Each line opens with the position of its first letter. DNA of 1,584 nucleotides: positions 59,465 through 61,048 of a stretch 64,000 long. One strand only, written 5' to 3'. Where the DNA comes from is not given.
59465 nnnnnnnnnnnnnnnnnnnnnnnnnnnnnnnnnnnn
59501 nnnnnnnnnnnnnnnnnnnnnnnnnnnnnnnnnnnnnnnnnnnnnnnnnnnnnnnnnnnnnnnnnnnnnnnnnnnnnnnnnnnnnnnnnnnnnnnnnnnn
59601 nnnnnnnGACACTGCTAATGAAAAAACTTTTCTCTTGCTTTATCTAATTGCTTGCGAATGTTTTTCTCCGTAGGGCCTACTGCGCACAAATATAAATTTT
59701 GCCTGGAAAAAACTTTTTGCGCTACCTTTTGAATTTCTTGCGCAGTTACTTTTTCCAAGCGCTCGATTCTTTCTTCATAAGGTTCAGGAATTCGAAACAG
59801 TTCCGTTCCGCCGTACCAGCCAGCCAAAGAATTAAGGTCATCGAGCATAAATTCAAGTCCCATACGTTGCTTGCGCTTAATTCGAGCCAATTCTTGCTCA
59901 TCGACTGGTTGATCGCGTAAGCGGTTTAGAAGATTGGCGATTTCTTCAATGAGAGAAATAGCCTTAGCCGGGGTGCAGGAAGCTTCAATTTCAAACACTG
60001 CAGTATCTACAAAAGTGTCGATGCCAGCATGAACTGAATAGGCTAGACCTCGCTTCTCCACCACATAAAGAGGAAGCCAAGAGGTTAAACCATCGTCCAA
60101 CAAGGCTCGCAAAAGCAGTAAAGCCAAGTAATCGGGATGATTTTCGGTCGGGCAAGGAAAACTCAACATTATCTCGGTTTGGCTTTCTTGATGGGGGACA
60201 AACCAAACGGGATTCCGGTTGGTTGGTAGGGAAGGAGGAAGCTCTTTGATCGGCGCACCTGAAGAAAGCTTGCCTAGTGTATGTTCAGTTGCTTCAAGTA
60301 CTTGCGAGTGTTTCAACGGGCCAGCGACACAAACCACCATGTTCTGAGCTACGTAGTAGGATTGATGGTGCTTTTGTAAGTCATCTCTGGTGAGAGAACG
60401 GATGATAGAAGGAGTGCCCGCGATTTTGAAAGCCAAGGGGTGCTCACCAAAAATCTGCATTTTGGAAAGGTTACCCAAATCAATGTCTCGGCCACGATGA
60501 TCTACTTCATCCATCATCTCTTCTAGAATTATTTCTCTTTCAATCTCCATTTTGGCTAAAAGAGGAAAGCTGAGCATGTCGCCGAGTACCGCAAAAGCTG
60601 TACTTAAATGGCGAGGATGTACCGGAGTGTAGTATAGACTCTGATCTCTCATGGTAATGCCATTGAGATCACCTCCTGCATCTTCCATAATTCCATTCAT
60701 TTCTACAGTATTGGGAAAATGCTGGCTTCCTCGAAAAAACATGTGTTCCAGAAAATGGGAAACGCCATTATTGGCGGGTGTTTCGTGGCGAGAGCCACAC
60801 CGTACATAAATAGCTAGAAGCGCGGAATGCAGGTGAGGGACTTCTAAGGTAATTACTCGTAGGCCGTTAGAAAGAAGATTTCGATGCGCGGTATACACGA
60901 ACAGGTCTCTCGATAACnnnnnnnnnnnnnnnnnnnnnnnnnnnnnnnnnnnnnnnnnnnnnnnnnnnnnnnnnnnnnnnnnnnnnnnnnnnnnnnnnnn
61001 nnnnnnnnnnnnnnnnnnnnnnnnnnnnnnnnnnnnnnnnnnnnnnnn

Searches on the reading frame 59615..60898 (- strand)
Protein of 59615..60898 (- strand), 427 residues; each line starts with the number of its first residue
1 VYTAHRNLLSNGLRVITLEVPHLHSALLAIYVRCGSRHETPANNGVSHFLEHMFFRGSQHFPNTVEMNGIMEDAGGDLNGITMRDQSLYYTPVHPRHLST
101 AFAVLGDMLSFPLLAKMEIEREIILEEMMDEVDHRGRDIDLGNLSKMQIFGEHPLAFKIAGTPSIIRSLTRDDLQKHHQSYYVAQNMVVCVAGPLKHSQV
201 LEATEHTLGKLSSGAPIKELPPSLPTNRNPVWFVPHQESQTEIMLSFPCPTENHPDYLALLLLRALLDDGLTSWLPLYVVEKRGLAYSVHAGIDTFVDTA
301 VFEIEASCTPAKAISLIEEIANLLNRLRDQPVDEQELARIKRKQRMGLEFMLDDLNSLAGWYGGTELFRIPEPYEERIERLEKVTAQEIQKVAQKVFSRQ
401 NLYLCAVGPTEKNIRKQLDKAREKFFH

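Call 76: search_protein_families(library=pfam, proteins=[window:59615-60898:-], max_evalue=0.00001)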
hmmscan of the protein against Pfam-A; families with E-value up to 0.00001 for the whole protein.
window:59615-60898:- (427 aa): 2 families
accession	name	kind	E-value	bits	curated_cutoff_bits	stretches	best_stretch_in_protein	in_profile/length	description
PF05193.26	Peptidase_M16_C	-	5.2e-42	144.2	23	1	168-343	1-180/181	Peptidase M16 inactive domain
PF00675.25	Peptidase_M16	-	1.3e-26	93.7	22.3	1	14-145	1-132/149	Insulinase (Peptidase family M16)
